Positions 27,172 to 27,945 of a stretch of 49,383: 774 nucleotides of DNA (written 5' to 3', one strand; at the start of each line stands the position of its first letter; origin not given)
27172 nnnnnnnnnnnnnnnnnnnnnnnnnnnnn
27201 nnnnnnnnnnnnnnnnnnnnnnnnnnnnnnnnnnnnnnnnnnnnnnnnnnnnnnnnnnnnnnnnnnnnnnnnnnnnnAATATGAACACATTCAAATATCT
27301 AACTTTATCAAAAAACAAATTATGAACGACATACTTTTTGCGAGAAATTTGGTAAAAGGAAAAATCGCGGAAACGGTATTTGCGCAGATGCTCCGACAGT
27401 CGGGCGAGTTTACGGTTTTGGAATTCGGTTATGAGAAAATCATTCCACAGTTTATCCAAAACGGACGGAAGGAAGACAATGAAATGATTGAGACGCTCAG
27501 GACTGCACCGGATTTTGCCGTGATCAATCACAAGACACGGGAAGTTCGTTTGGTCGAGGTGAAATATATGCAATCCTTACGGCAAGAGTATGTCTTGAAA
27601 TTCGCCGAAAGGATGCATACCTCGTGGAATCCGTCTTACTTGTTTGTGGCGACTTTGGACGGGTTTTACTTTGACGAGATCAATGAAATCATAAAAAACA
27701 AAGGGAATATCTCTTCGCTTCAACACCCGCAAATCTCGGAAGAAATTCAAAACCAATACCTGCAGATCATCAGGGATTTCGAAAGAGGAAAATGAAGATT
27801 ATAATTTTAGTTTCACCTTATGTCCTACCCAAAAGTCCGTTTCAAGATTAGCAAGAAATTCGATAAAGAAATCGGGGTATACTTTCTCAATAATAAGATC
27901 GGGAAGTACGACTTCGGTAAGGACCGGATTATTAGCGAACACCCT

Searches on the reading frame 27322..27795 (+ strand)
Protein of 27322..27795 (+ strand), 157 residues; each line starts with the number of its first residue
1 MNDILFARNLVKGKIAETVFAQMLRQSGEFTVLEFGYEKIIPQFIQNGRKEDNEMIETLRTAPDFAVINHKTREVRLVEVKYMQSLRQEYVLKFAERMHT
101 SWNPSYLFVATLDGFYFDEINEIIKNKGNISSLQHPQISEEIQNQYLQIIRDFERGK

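Call 7: search_protein_families(library=pfam, proteins=[window:27322-27795:+], max_evalue=0.01)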
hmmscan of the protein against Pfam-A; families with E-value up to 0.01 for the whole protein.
window:27322-27795:+ (157 aa): 2 families
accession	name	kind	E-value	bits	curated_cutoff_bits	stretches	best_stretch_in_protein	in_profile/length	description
PF22558.3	REase-ARP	-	0.00011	22.4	27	1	23-153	98-194/270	Restriction Endonuclease associating with ARP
PF13970.12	DUF4221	-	0.0055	16.8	23.4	1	58-107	151-197/311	Domain of unknown function (DUF4221)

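Call 8: search_protein_families(library=padloc, proteins=[window:27322-27795:+], max_evalue=0.01)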
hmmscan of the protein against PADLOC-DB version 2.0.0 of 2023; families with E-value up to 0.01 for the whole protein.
window:27322-27795:+ (157 aa): 0 families

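Call 9: search_protein_families(library=ncbifam, proteins=[window:27322-27795:+], max_evalue=0.01)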
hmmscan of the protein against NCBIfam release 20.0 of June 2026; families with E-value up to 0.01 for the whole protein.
window:27322-27795:+ (157 aa): 0 families

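Call 23: find_homologous_proteins(query=window:27322-27795:+, max_evalue=0.001)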
Query window:27322-27795:+ (157 aa): 781 proteins with E <= 0.001 among 794 candidates; the best 120 are listed.
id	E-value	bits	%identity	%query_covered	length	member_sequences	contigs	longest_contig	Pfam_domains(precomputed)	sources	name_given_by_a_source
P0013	2.3e-93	328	97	100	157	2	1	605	-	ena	-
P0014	1.4e-90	319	95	100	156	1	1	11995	-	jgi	jgi:hypothetical protein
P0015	3.2e-90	317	95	100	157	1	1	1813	-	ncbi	-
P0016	1.2e-86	306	90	100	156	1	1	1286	-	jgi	jgi:hypothetical protein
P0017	9.2e-75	267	79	99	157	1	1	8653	-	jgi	jgi:hypothetical protein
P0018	1.3e-73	263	78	100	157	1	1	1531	-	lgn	-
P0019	4.4e-73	262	76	99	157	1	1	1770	-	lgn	-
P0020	1.1e-71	257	74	99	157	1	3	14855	-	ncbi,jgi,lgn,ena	ncbi:MAG: hypothetical protein WCO05_02840 [Candidatus Moraniibacteriota bacterium]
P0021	3.3e-71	256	79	98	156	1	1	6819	-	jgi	-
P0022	4.5e-71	255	77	98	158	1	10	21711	-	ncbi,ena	-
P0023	6.1e-71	255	73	99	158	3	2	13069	-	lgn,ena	-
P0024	6.8e-71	255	72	100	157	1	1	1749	-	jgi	jgi:hypothetical protein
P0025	1.5e-70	254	76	97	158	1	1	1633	-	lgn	-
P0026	2.4e-70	253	72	99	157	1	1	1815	-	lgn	-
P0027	3.1e-70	253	72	99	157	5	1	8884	-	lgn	-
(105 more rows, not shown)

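Call 25: find_related_loci(query=A2, collection=genome_contigs, flank=10000)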
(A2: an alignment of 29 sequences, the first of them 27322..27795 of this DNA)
Query A2 (157 aa) in genome_contigs; peptide patterns used: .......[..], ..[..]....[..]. (x = any residue, [..] = any of these).
230 stretches matched a pattern; 128 encode a relative of the query (tblastn E <= 1e-3); the best 80 are kept; 80 distinct loci.
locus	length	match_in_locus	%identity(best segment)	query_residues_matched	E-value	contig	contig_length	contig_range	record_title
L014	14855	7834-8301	74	1-156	1e-78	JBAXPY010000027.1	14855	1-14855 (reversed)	MAG: Candidatus Moraniibacteriota bacterium isolate ELA543 MAG543_27, whole genome shotgun sequence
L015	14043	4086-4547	77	4-157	3e-77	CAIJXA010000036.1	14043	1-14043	uncultured bacterium isolate Kiruna_bin-03293 genome assembly, contig: bin-03293:036/137, whole genome shotgun sequence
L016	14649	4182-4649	72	1-156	8e-77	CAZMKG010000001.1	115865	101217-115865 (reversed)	MAG TPA_asm: uncultured Gammaproteobacteria bacterium isolate SRP263991_co7_264 genome assembly, contig: NODE_90_length_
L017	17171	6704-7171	71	1-156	7e-76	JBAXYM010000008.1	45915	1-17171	MAG: Patescibacteria group bacterium isolate SO_2016_CLC_T1_18 scaffold00252_PH3_Jul14_2016, whole genome shotgun sequen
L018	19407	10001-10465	72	1-155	8e-76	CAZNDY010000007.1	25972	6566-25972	MAG TPA_asm: uncultured Gammaproteobacteria bacterium isolate SRP241341_co1_32 genome assembly, contig: NODE_2176_length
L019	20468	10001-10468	69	1-156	2e-75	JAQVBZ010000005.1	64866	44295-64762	MAG: Candidatus Paceibacterota bacterium isolate STD2_77 NODE_1491_length_64866_cov_5.909035_Sandtown_D2, whole genome s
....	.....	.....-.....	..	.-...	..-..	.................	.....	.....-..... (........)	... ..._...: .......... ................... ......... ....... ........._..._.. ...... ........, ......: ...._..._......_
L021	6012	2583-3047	70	1-155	2e-75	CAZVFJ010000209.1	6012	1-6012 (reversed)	MAG TPA_asm: uncultured Leptospirales bacterium isolate SRP192927_co3_21 genome assembly, contig: NODE_38185_length_6012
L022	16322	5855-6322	67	1-156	2e-72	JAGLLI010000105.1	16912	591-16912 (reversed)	MAG: Candidatus Parcubacteria bacterium isolate RS_5_13 ROV157_5.bin.13.fa_105, whole genome shotgun sequence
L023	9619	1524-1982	69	2-154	1e-71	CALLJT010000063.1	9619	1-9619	MAG: Candidatus Saccharimonadia bacterium isolate L1_Bin_Bin_167_sub_1 genome assembly, contig: c_000000742344, whole ge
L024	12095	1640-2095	69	3-154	3e-71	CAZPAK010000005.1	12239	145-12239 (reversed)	MAG TPA_asm: uncultured Gammaproteobacteria bacterium isolate SRP098346_co1_188 genome assembly, contig: NODE_6269_lengt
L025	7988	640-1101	71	1-154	5e-71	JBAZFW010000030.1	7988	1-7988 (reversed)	MAG: Patescibacteria group bacterium isolate SO_2017_LW3_29 NODE_30218_length_7988_cov_2.813764_LW162_2017, whole genome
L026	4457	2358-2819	68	1-156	1e-70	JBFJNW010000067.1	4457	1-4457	MAG: Candidatus Saccharimonadales bacterium isolate Mix_sand17.2022.03.Z.70 k141_453728_length_4457_cov_5.9815, whole ge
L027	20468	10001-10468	71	3-157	8e-71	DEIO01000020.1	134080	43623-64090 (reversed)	MAG TPA_asm: Patescibacteria group bacterium UBA2772 UBA2772_contig_1201, whole genome shotgun sequence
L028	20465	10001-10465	66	1-155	4e-69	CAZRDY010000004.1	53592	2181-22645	MAG TPA_asm: uncultured Gammaproteobacteria bacterium isolate SRP285395_co1_532 genome assembly, contig: NODE_736_length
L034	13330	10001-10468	64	1-156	2e-68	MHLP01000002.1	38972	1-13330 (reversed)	MAG: Candidatus Lloydbacteria bacterium RIFCSPLOWO2_01_FULL_50_20 rifcsplowo2_01_scaffold_1227, whole genome shotgun seq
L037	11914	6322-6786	66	1-155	2e-68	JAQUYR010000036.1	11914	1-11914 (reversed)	MAG: Bacilli bacterium isolate STD2_241 NODE_20941_length_11914_cov_6.653347_Sandtown_D2, whole genome shotgun sequence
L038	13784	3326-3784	66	2-154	4e-68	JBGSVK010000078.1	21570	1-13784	MAG: Candidatus Paceibacteria bacterium isolate JTS-AC455 k141_4549425, whole genome shotgun sequence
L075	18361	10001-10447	64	6-154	9e-65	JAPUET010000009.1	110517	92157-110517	MAG: Candidatus Saccharibacteria bacterium isolate labscale reactor_MAG32 NODE_158_length_110517_cov_26.809636, whole ge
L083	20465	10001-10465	66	1-154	3e-64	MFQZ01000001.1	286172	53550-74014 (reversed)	MAG: Candidatus Magasanikbacteria bacterium RIFOXYC2_FULL_42_28 rifoxyc2_full_scaffold_12, whole genome shotgun sequence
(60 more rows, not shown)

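Call 48: search_solved_structures(query=A2, max_evalue=1)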
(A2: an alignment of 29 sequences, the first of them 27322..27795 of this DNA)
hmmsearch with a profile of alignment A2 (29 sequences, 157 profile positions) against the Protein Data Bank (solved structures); distinct sequences matched with E-value up to 1: 1.
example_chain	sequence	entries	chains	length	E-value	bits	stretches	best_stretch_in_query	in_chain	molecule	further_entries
4bbc_A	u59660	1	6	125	0.14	15.1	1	30-120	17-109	N1L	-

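Call 52: search_protein_families(library=phrogs, proteins=[window:27322-27795:+], max_evalue=0.001)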
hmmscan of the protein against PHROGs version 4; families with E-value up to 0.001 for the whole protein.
window:27322-27795:+ (157 aa): 0 families

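Call 63: search_protein_families(library=pfam, alignment_id=A7, max_evalue=0.00001)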
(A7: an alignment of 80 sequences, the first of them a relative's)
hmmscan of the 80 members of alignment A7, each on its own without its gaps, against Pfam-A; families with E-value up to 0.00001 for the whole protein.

A. member 1, L014:5813-7783:+ (657 aa): 1 family
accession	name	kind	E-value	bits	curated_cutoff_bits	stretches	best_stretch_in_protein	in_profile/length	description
PF09848.15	SLFN-g3_helicase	-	2.2e-83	280.9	24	1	235-628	1-353/354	Schlafen group 3, DNA/RNA helicase domain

B. families by the number of members that match (of 80 scanned): 79 families (the first 25 are shown)
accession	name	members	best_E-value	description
PF11074.14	DUF2779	3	1.8e-41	Domain of unknown function(DUF2779)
PF08378.17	NERD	3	2.1e-30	Nuclease-related domain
PF00293.34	NUDIX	3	1e-16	NUDIX domain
PF04555.19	XhoI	2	2.6e-82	Restriction endonuclease XhoI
PF01195.25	Pept_tRNA_hydro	2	1.3e-48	Peptidyl-tRNA hydrolase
PF13302.13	Acetyltransf_3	2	6.6e-22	Acetyltransferase (GNAT) domain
PF00583.31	Acetyltransf_1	2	1.5e-10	Acetyltransferase (GNAT) family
PF13420.13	Acetyltransf_4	2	1.1e-08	Acetyltransferase (GNAT) domain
PF08139.17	LPAM_1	2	8.9e-06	Prokaryotic membrane lipoprotein lipid attachment site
PF02934.20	GatB_N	1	2.3e-109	GatB/GatE catalytic domain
PF20473.4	MmeI_Mtase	1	4.2e-90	MmeI, DNA-methyltransferase domain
PF09903.14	DUF2130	1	2.4e-87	Uncharacterized protein conserved in bacteria (DUF2130)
PF09848.15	SLFN-g3_helicase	1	2.2e-83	Schlafen group 3, DNA/RNA helicase domain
PF20466.3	MmeI_TRD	1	3.5e-71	MmeI, target recognition domain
PF18476.7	PIN_8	1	3.5e-65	PIN like domain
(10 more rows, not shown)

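Call 64: search_protein_families(library=padloc, alignment_id=A7, max_evalue=0.00001)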
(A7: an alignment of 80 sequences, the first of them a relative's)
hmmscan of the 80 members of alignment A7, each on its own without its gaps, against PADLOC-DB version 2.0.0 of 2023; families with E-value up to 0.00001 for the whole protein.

A. member 1, L014:5813-7783:+ (657 aa): 2 families
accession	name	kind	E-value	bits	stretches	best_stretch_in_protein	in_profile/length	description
PDLC05014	PDC-S41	-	1e-286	950.6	1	1-655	1-651/657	-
PDLC02350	AbiO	-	2.8e-07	27.6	0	227-270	191-226/468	AbiO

B. families by the number of members that match (of 80 scanned): 253 families (the first 25 are shown)
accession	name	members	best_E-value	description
PDLC04899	PDC-S07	3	1.2e-11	-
PDLC03540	REase_II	2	3.7e-101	Type II restriction enzyme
PDLC03400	REase_II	2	2.3e-68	Type II restriction enzyme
PDLC04134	mad2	2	2.5e-47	mads_2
PDLC03954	RmrA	2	1.4e-12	-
PDLC03598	REase_MTase_IIG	1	0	Type IIG restriction enzyme-methyltransferase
PDLC05014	PDC-S41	1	1e-286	-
PDLC04945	PDC-S18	1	5.8e-120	-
PDLC03216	MTase_II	1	1.3e-106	Type II methyltransferase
PDLC03599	REase_MTase_IIG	1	1.2e-104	Type IIG restriction enzyme-methyltransferase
PDLC03738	oMTase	1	1.4e-101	orphan methyltransferase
PDLC05009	PDC-S37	1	2.7e-98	-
PDLC03627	REase_MTase_IIG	1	2.4e-81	Type IIG restriction enzyme-methyltransferase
PDLC03371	MTase_II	1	9.1e-71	Type II methyltransferase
PDLC04946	PDC-S18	1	4.8e-67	-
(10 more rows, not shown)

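Call 65: predict_structure(alignment_id=A2)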
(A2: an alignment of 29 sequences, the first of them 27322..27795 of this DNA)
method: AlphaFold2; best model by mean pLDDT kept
length: 157 residues; sequences in the alignment: 29
mean_pLDDT: 84.0   pTM: 0.79
mean pLDDT of the five models: 84.0, 83.3, 81.0, 80.6, 79.0
residues with pLDDT >= 90: 52; 70-90: 87; 50-70: 18; < 50: 0
segments of 3 or more residues with pLDDT < 50: none
pLDDT, mean of each block of 10 residues (from residue 1): 66 85 87 75 75 71 83 88 93 89 82 94 95 85 90 85
secondary structure, 60 per line:
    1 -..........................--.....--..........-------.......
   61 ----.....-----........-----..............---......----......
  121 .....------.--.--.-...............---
elements in order: H2-27 E30-34 H37-46 H54-60 E65-69 E75-82 H88-101 E105-110 E115-119 H120-125 H140-154

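Call 70: fold_search(model_id=the predicted structure, library=pdb)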
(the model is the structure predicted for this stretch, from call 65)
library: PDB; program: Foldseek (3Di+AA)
matches with E <= 10: 633; with E <= 0.001: 28
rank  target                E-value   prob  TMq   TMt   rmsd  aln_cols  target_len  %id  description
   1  9pmr                  2.9e-04  1.00  0.47  0.43   8.3       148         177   12  Influenza PA-N Endonuclease I38T mutant with compound 2 ((6M)-6-(2-ethylphenyl)-3,4-dihydroxypyridine-2-carboxylic acid) (released 2026-01-21)
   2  7z42_D                3.1e-04  1.00  0.36  0.09   4.2        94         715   17  Influenza B polymerase with Pol II pSer5 CTD peptide mimic bound in site 2B (released 2022-05-18)
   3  2wcw_D                3.7e-04  1.00  0.47  0.57   6.8       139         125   16  1.6A resolution structure of Archaeoglobus fulgidus Hjc, a Holliday junction resolvase from an archaeal hyperthermophi (released 2009-03-24)
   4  5fml_B                3.7e-04  1.00  0.36  0.30   4.2        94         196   17  Crystal structure of the endonuclease from the PA subunit of influenza B virus bound to the PB2 subunit NLS peptide (released 2016-01-13)
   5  6fs8_A                4.3e-04  1.00  0.35  0.32   4.4        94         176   17  Influenza B/Memphis/13/03 endonuclease with bound inhibitor, baloxavir acid (BXA) (released 2018-07-11)
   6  6wij                  4.5e-04  1.00  0.46  0.41   8.4       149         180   11  The crystal structure of the 2009/H1N1/California PA endonuclease mutant I38T in complex with SJ000986448 (released 2021-04-14)
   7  6fs9                  5.5e-04  1.00  0.35  0.31   4.3        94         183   17  Influenza B/Memphis/13/03 endonuclease with I38T mutation with bound inhibitor, baloxavir acid (BXA) (released 2018-07-11)
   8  4e5g_A                6.3e-04  1.00  0.47  0.41   8.3       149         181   13  Crystal structure of avian influenza virus PAn bound to compound 2 (released 2012-08-08)
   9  8rn4_A                6.3e-04  1.00  0.37  0.09   3.6        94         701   17  Pseudo-symmetrical influenza B polymerase apo-dimer, ENDO(T) moiety (from "Influenza B polymerase pseudo-symmetrical d (released 2024-09-11)
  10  7lw6                  6.7e-04  1.00  0.47  0.42   8.4       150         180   12  The crystal structure of the 2009/H1N1/California PA endonuclease I38T mutant in complex with Raltegravir (released 2021-05-26)
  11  7ml8                  7.1e-04  1.00  0.46  0.41   8.5       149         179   11  The crystal structure of I38T mutant PA endonuclease (2009/H1N1/CALIFORNIA) in complex with SJ001023038 (released 2021-10-27)
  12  7m0n_C                7.1e-04  1.00  0.44  0.38   8.5       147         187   12  The crystal structure of wild type PA endonuclease (A/Vietnam/1203/2004) in complex with Raltegravir (released 2022-03-02)
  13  4e5g_D                7.1e-04  1.00  0.44  0.39   8.8       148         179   11  Crystal structure of avian influenza virus PAn bound to compound 2 (released 2012-08-08)
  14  5wa7                  7.1e-04  1.00  0.44  0.39   8.4       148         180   13  Crystal structure of the influenza virus PA endonuclease in complex with inhibitor 9b (SRI-30101) (released 2018-01-03)
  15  8rn9_A                7.1e-04  1.00  0.40  0.10   8.5       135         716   15  Influenza B polymerase, replicase (from "Influenza B polymerase apo-trimer" | Local refinement) (released 2024-09-11)
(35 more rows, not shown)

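Call 72: find_related_loci(query=A2, collection=viral_contigs, flank=8000)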
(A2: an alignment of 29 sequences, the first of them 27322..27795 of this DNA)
Query A2 (157 aa) in viral_contigs; peptide patterns used: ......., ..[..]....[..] (x = any residue, [..] = any of these).
33 stretches matched a pattern, but none encodes a relative of the query by tblastn (E <= 1e-3).

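Call 81: search_protein_families(library=pfam, proteins=[L034:5973-9275:+, L075:4076-7954:+, L028:5662-8472:+, L027:3850-7194:+, L037:215-4822:+], max_evalue=0.01)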
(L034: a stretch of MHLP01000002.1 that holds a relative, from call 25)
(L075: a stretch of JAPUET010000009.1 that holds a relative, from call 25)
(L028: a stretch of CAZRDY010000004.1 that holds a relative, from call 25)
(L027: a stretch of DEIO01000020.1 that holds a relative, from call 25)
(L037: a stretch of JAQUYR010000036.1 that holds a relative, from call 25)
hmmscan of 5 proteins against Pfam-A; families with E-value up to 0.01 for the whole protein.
L034:5973-9275:+ (1101 aa): 13 families
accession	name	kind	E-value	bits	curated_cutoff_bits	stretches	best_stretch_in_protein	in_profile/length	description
PF13087.12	AAA_12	-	1.5e-28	100.2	27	1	780-967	3-193/195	AAA domain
PF18741.7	MTES_1575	-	2.8e-23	82.2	38.2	1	1002-1096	1-96/96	REase_MTES_1575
PF13086.12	AAA_11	-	2.2e-19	70.7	27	1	375-751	2-254/257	AAA domain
PF13604.12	AAA_30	-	1.6e-08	35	27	1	375-434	2-63/191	AAA domain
PF01443.25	Viral_helicase1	-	6.7e-08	33.1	21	0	905-963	171-225/228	Viral superfamily 1 RNA helicase core domain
PF13245.12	AAA_19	-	1.6e-07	32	25.1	1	379-434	1-58/134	AAA domain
PF08373.16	RAP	-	9.5e-07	29.2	24.2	1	1041-1083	1-44/58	RAP domain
PF20720.3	nSTAND3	-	1.5e-05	25.2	27.2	1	385-465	13-98/155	Novel STAND NTPase 3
PF13361.12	UvrD_C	-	0.00034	20.6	25.6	0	908-964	284-345/350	UvrD-like helicase C-terminal domain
PF02562.22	PhoH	-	0.00052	20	27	1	376-418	6-48/205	PhoH-like protein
PF04480.18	DUF559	-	0.0019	18.5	20.6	1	1014-1096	32-108/109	Protein of unknown function (DUF559)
PF04851.21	ResIII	-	0.0037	17.6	22.5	0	380-445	9-78/164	Type III restriction enzyme, res subunit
PF25199.1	nSTAND_NTPase5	-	0.0093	16.2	34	0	385-430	37-83/145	Novel STAND NTPase 5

L075:4076-7954:+ (1293 aa): 12 families
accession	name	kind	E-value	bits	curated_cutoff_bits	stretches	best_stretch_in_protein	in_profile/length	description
PF13087.12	AAA_12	-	2e-21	76.9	27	1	826-1008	9-191/195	AAA domain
PF18741.7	MTES_1575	-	1.2e-17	64.2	38.2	1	1050-1149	1-95/96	REase_MTES_1575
PF13086.12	AAA_11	-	9.4e-12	45.7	27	2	744-784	208-250/257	AAA domain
PF13245.12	AAA_19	-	4.9e-07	30.4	25.1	1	315-366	8-61/134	AAA domain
PF01443.25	Viral_helicase1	-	1.6e-05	25.2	21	0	747-794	53-109/228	Viral superfamily 1 RNA helicase core domain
PF13604.12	AAA_30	-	1.8e-05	25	27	1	318-365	18-65/191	AAA domain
PF13361.12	UvrD_C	-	0.00053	19.9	25.6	1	836-952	3-104/350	UvrD-like helicase C-terminal domain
PF08373.16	RAP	-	0.00069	20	24.2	1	1093-1151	1-56/58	RAP domain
PF01656.29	CbiA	-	0.001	19.4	25.4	0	324-542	5-90/125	CobQ/CobB/MinD/ParA nucleotide binding domain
PF09848.15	SLFN-g3_helicase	-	0.0011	18.8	24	0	319-367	2-52/354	Schlafen group 3, DNA/RNA helicase domain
PF20720.3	nSTAND3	-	0.003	17.7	27.2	1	316-362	15-61/155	Novel STAND NTPase 3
PF13481.12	AAA_25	-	0.0068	16.5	27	0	317-351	32-65/195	AAA domain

L028:5662-8472:+ (937 aa): 7 families
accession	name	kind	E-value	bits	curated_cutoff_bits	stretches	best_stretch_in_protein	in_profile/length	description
PF13087.12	AAA_12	-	7.3e-20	71.8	27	1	471-651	17-191/195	AAA domain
PF01396.24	Zn_ribbon_Top1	-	2.4e-12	46.8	32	1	903-935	2-34/39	Topoisomerase DNA binding C4 zinc finger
PF13086.12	AAA_11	-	6.3e-07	29.9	27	1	331-413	170-250/257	AAA domain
PF18741.7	MTES_1575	-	0.00018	21.9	38.2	1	730-815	18-89/96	REase_MTES_1575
PF13604.12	AAA_30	-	0.0013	19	27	1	379-424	90-139/191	AAA domain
PF13245.12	AAA_19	-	0.0014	19.2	25.1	0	379-414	92-130/134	AAA domain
PF01443.25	Viral_helicase1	-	0.0069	16.7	21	0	378-459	60-145/228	Viral superfamily 1 RNA helicase core domain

L027:3850-7194:+ (1115 aa): 15 families
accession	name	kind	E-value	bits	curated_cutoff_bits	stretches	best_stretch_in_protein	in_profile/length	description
PF13087.12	AAA_12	-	5.3e-31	108.1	27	1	787-964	18-194/195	AAA domain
PF13086.12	AAA_11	-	1.5e-22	81.1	27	1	341-740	2-251/257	AAA domain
PF13245.12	AAA_19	-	1.5e-11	45.1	25.1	1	345-465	1-98/134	AAA domain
PF13604.12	AAA_30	-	1.7e-11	44.7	27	1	341-402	2-65/191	AAA domain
PF18741.7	MTES_1575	-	3.4e-10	40.3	38.2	1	1018-1108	4-94/96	REase_MTES_1575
PF09848.15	SLFN-g3_helicase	-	5.7e-06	26.3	24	1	356-407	2-55/354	Schlafen group 3, DNA/RNA helicase domain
PF04480.18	DUF559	-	9.5e-06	25.9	20.6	1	1015-1110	22-108/109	Protein of unknown function (DUF559)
PF01443.25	Viral_helicase1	-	1.4e-05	25.4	21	0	703-745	59-103/228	Viral superfamily 1 RNA helicase core domain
PF00580.27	UvrD-helicase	-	2.3e-05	24.7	23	1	341-542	1-136/271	UvrD/REP helicase N-terminal domain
PF20720.3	nSTAND3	-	0.00023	21.3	27.2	1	346-401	8-63/155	Novel STAND NTPase 3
PF13361.12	UvrD_C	-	0.0011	18.9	25.6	0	857-960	236-345/350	UvrD-like helicase C-terminal domain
PF02562.22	PhoH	-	0.0023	17.9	27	0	338-380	2-44/205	PhoH-like protein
PF13538.12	UvrD_C_2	-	0.0042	17.4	27.4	0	907-961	3-52/52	UvrD-like helicase C-terminal domain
PF13481.12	AAA_25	-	0.0047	17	27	0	348-399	25-78/195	AAA domain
PF12846.13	AAA_10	-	0.01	15.4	27.5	0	354-551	20-195/362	AAA-like domain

L037:215-4822:+ (1536 aa): 15 families
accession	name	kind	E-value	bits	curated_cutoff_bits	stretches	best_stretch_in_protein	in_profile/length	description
PF18741.7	MTES_1575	-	4.2e-27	94.5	38.2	1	1432-1524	1-96/96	REase_MTES_1575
PF13087.12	AAA_12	-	8.2e-14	52.1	27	1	1198-1382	15-190/195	AAA domain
PF13086.12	AAA_11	-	6.5e-13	49.5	27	1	428-581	3-147/257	AAA domain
PF13604.12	AAA_30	-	6.8e-09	36.2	27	1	428-490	3-67/191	AAA domain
PF13245.12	AAA_19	-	4.9e-08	33.7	25.1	1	444-494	14-66/134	AAA domain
PF00580.27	UvrD-helicase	-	2.3e-05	24.6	23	1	427-593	1-170/271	UvrD/REP helicase N-terminal domain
PF20720.3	nSTAND3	-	3.4e-05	24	27.2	1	432-582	8-148/155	Novel STAND NTPase 3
PF05127.21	NAT10_TcmA_helicase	-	0.00012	22.5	22.7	1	445-505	1-58/176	RNA cytidine acetyltransferase NAT10/TcmA, helicase domain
PF13401.12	AAA_22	-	0.00032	21.4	27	0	444-507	8-64/130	AAA domain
PF13191.12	AAA_16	-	0.0004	21.4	32.6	1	443-562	26-128/167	AAA ATPase domain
PF04480.18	DUF559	-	0.0005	20.3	20.6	1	1451-1524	39-108/109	Protein of unknown function (DUF559)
PF04851.21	ResIII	-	0.001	19.5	22.5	0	428-489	5-73/164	Type III restriction enzyme, res subunit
PF01443.25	Viral_helicase1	-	0.0019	18.5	21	0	445-483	2-37/228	Viral superfamily 1 RNA helicase core domain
PF09848.15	SLFN-g3_helicase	-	0.0038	17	24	0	444-493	4-55/354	Schlafen group 3, DNA/RNA helicase domain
PF24883.2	NPHP3_N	-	0.0067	17.1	24.8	0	445-539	26-115/164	Nephrocystin 3, N-terminal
